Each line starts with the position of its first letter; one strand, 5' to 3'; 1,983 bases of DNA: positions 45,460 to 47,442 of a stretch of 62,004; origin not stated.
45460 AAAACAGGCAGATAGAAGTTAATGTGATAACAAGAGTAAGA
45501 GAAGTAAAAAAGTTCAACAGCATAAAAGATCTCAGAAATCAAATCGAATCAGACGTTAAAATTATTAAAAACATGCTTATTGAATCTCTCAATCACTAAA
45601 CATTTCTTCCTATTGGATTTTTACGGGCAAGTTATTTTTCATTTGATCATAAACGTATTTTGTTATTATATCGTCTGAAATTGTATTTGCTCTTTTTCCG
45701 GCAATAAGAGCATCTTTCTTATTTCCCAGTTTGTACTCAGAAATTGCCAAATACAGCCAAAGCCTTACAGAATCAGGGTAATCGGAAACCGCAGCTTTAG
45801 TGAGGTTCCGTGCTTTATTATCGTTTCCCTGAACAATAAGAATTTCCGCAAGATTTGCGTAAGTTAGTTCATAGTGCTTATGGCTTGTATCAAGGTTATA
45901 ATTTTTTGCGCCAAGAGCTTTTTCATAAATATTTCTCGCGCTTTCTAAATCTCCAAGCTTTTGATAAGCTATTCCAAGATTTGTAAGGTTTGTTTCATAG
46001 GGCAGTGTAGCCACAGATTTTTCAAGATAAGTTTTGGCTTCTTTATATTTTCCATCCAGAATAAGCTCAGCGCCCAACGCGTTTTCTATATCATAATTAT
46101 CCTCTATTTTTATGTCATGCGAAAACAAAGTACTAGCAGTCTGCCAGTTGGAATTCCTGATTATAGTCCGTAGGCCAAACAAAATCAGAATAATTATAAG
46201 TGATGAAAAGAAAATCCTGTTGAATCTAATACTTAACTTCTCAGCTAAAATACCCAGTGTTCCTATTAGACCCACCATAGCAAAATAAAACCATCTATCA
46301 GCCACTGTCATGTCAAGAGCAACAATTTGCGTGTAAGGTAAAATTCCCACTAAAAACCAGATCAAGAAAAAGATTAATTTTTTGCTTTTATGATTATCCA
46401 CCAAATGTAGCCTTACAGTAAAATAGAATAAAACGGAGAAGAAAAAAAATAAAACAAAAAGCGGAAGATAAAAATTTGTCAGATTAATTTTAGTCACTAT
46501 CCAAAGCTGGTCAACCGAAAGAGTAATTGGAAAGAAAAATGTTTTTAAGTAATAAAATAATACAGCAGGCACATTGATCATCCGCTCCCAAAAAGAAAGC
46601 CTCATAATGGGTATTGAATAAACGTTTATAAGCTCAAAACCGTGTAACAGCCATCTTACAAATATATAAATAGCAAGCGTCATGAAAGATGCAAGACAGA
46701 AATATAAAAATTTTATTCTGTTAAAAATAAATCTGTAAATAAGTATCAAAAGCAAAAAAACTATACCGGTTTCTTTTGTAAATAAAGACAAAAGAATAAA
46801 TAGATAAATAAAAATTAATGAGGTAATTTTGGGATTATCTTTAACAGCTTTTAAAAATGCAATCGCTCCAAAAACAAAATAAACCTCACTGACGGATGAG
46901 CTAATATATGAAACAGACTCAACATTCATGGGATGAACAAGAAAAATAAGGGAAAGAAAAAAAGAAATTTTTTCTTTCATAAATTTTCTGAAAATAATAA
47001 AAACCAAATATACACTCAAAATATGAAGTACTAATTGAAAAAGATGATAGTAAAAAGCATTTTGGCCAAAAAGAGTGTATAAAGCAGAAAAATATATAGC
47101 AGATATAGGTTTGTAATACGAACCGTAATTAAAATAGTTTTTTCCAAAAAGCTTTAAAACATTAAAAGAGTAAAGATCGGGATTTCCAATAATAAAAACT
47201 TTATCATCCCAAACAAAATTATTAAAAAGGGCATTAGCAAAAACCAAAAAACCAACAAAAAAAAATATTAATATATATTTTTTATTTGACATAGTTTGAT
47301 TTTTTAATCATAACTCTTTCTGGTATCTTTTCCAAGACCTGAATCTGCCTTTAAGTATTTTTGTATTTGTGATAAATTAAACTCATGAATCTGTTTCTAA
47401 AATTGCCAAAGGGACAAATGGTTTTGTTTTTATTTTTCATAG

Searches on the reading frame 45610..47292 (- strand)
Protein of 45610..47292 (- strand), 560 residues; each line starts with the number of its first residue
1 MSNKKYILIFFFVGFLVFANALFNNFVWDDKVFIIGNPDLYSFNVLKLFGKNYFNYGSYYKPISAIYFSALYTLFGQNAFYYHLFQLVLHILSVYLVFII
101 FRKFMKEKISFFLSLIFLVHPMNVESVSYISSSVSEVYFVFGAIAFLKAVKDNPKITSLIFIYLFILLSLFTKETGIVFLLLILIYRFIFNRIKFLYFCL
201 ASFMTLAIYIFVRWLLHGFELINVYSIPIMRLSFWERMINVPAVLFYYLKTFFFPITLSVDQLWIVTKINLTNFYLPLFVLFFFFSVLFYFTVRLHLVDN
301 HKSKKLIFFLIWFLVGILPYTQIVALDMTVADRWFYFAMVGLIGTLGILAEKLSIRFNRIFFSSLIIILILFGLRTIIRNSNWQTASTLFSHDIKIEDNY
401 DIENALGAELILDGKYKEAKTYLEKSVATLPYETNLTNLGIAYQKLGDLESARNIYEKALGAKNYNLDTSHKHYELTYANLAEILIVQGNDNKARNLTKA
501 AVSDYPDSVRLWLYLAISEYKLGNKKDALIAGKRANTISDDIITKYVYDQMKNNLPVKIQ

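Call 99: search_protein_families(library=pfam, proteins=[window:45610-47292:-], max_evalue=0.0001)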
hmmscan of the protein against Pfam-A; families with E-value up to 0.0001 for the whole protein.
window:45610-47292:- (560 aa): 10 families
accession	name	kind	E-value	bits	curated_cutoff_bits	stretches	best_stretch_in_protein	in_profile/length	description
PF07719.23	TPR_2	-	1.5e-14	53.3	27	0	436-460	4-28/34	Tetratricopeptide repeat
PF13428.12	TPR_14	-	6.5e-10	39.1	23.5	0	479-516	5-42/44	Tetratricopeptide repeat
PF14559.12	TPR_19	-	7e-09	36.3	25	0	410-460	1-52/68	Tetratricopeptide repeat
PF13424.12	TPR_12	-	1.7e-08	35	30.1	1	436-498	6-68/77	Tetratricopeptide repeat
PF13374.12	TPR_10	-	8.3e-08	32.5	27.5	0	436-460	5-29/42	Tetratricopeptide repeat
PF13174.12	TPR_6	-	1.9e-07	31.7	26.3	0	438-459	5-26/33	Tetratricopeptide repeat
PF13432.12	TPR_16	-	5.5e-07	30.4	32.7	0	484-535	6-57/65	Tetratricopeptide repeat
PF00515.34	TPR_1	-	6.6e-07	29.3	27.8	0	436-460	4-28/34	Tetratricopeptide repeat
PF13181.12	TPR_8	-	5.5e-06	26.6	25.7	0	436-463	4-31/34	Tetratricopeptide repeat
PF13231.12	PMT_2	-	6.7e-05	23.6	26.1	1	67-214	9-157/160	Dolichyl-phosphate-mannose-protein mannosyltransferase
